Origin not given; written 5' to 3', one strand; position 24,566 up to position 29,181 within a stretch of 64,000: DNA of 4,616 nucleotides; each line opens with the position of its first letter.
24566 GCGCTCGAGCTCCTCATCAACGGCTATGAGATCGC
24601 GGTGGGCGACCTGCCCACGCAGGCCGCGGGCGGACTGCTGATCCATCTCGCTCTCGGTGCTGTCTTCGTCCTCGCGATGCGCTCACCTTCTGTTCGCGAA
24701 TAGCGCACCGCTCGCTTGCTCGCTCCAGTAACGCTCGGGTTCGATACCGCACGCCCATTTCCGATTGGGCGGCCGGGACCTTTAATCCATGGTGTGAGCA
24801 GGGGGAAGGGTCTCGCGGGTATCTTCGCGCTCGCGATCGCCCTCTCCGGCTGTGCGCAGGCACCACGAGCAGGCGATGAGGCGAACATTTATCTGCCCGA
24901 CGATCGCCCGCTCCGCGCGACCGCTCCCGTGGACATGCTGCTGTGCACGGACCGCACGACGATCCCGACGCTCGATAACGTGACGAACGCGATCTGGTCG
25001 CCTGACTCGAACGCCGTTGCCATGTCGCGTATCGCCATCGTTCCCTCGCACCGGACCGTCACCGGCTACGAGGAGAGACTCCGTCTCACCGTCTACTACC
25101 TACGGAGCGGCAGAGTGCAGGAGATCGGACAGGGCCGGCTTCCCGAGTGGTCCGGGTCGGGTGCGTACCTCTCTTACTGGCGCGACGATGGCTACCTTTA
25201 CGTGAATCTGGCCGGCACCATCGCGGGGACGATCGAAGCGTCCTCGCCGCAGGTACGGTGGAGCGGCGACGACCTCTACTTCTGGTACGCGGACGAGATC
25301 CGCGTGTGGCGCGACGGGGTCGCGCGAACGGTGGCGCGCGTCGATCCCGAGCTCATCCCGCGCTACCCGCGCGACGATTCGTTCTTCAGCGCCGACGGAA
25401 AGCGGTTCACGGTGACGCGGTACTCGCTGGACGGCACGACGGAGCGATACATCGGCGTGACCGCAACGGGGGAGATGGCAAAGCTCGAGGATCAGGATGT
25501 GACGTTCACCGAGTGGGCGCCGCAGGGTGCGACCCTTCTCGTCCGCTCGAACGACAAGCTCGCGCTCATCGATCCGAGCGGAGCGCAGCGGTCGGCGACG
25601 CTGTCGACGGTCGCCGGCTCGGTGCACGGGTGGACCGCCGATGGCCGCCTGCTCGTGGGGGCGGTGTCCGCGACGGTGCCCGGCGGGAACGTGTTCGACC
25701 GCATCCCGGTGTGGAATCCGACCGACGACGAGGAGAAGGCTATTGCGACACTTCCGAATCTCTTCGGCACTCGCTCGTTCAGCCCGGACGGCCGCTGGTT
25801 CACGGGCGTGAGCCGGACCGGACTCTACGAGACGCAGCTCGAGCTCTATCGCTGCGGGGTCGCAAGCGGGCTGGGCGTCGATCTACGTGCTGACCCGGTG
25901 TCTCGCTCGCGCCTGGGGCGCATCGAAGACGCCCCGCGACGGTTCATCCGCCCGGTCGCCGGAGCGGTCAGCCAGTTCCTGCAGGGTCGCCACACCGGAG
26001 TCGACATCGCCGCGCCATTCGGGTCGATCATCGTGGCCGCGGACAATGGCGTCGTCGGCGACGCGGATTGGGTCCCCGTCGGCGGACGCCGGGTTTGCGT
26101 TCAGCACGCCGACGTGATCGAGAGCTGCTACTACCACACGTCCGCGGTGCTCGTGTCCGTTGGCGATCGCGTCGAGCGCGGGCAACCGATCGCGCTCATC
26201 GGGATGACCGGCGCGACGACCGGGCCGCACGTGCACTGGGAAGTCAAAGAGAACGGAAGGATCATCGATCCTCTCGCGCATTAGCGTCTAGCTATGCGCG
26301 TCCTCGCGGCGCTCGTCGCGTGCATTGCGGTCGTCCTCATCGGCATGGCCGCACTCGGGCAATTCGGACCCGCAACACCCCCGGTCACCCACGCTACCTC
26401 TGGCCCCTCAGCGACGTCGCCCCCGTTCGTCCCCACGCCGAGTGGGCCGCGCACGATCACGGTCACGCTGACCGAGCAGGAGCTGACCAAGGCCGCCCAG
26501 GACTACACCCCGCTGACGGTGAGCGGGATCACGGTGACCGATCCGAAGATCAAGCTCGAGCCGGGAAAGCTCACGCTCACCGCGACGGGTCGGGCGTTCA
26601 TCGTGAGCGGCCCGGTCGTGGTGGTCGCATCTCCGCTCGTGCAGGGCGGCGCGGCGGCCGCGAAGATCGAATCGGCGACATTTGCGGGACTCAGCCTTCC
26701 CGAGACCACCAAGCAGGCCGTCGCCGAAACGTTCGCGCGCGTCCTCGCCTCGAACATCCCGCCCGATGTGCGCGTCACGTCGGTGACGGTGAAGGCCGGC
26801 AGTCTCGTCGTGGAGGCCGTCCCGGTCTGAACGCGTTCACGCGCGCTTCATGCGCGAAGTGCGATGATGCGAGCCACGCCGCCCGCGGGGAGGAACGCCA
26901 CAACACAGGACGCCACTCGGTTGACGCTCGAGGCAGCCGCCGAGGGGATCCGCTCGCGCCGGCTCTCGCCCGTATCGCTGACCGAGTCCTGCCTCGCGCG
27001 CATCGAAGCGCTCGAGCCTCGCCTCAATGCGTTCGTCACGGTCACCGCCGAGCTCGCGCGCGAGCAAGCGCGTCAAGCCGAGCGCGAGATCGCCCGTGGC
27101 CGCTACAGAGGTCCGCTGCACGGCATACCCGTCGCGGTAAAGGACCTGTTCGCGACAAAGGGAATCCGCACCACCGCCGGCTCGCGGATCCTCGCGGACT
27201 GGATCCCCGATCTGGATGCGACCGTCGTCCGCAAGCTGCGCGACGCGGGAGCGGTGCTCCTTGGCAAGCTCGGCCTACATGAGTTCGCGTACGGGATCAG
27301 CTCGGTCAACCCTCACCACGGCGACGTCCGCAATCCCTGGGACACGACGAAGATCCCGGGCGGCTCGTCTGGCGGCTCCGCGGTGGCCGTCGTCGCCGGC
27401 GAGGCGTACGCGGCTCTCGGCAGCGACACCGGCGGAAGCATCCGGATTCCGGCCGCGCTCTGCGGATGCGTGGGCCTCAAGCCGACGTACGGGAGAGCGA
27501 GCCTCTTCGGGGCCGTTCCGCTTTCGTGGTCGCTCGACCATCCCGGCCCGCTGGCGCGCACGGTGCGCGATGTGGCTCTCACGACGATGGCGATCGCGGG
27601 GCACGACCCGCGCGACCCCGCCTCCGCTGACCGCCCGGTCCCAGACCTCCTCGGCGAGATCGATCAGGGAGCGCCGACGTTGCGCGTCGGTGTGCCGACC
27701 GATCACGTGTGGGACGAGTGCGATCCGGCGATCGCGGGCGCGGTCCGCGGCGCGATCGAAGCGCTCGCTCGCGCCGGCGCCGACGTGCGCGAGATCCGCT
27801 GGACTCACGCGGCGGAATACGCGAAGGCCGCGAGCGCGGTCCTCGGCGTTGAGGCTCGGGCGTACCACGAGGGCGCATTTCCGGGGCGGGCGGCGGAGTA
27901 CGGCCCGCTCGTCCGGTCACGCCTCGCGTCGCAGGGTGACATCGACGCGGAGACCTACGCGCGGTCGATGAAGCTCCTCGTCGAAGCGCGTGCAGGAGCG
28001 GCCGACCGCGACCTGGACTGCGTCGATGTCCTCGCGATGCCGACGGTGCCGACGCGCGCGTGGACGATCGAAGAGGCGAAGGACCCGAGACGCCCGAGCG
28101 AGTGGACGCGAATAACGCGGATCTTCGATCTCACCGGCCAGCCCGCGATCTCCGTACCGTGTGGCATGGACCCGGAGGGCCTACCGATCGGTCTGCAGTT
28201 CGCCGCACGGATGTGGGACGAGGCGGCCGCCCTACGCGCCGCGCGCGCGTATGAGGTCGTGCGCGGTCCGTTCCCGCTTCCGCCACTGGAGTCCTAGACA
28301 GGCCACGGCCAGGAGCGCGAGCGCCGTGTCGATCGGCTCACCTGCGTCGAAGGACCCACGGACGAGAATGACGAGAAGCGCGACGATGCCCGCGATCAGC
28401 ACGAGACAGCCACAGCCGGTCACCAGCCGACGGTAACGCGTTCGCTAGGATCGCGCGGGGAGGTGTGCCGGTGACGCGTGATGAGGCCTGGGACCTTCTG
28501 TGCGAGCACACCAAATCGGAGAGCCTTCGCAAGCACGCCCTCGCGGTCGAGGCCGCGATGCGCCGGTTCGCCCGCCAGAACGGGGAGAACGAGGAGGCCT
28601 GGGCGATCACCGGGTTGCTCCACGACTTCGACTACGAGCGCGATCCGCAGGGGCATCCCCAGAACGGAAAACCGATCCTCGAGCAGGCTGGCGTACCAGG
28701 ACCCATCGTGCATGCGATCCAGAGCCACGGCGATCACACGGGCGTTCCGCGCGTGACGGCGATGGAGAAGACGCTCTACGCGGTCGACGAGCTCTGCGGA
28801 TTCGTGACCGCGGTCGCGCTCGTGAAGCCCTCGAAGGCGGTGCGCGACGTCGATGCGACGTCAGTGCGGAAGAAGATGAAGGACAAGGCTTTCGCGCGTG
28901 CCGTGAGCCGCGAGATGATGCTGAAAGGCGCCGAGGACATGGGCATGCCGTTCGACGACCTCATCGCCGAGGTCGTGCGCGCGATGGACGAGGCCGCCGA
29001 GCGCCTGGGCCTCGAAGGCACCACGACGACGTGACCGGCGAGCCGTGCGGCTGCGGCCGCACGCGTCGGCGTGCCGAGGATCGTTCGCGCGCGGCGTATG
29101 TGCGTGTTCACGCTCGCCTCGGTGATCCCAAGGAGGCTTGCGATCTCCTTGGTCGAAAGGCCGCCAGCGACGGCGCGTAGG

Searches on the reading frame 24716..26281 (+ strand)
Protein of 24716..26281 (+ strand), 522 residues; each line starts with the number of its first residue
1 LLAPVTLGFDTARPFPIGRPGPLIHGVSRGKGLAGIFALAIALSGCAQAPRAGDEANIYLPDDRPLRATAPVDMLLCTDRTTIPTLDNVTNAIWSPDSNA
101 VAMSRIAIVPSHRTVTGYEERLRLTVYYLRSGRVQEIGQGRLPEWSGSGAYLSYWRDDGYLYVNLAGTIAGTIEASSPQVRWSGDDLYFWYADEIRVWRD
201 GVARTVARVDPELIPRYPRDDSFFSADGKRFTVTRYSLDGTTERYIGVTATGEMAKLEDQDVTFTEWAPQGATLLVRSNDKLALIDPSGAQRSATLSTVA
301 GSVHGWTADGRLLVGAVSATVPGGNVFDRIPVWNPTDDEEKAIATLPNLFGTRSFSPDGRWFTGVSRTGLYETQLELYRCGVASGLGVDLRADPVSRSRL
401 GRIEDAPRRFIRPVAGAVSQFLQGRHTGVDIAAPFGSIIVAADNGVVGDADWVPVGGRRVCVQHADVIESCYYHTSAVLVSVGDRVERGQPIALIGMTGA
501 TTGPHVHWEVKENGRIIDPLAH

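Call 48: search_protein_families(library=pfam, proteins=[window:24716-26281:+], max_evalue=0.001)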
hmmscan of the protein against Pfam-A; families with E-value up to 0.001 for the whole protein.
window:24716-26281:+ (522 aa): 2 families
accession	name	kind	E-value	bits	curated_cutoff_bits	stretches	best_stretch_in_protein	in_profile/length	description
PF01551.29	Peptidase_M23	-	2.6e-26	92.1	28.7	1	425-519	2-96/96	Peptidase family M23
PF07676.18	PD40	-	2.8e-05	24.4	20.9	0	354-378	15-37/38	WD40-like Beta Propeller Repeat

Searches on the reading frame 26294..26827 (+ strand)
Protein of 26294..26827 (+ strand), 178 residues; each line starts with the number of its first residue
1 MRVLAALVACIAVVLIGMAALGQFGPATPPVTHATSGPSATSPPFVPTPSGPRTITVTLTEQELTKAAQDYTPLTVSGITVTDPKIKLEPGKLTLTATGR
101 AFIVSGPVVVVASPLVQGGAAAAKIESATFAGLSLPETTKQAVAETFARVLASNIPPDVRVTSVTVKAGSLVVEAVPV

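Call 48: search_protein_families(library=pfam, proteins=[window:26294-26827:+], max_evalue=0.001)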
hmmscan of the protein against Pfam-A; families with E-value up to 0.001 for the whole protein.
window:26294-26827:+ (178 aa): 1 family
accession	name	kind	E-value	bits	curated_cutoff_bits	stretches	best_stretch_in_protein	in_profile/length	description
PF11209.13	LmeA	-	4.1e-08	34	27.3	1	49-175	89-216/217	LmeA-like phospholipid-binding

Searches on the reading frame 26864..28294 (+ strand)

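Call 48: search_protein_families(library=pfam, proteins=[window:26864-28294:+], max_evalue=0.001)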
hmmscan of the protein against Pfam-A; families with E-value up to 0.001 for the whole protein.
window:26864-28294:+ (477 aa): 1 family
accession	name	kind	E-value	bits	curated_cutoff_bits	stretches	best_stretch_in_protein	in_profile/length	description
PF01425.27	Amidase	-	7.9e-117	391.4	27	1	39-456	2-444/445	Amidase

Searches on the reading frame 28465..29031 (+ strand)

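Call 48: search_protein_families(library=pfam, proteins=[window:28465-29031:+], max_evalue=0.001)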
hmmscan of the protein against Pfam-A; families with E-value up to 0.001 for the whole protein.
window:28465-29031:+ (189 aa): 1 family
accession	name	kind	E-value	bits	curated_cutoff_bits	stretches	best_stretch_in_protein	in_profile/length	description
PF01966.28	HD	-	1.5e-06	29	22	1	23-93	3-90/116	HD domain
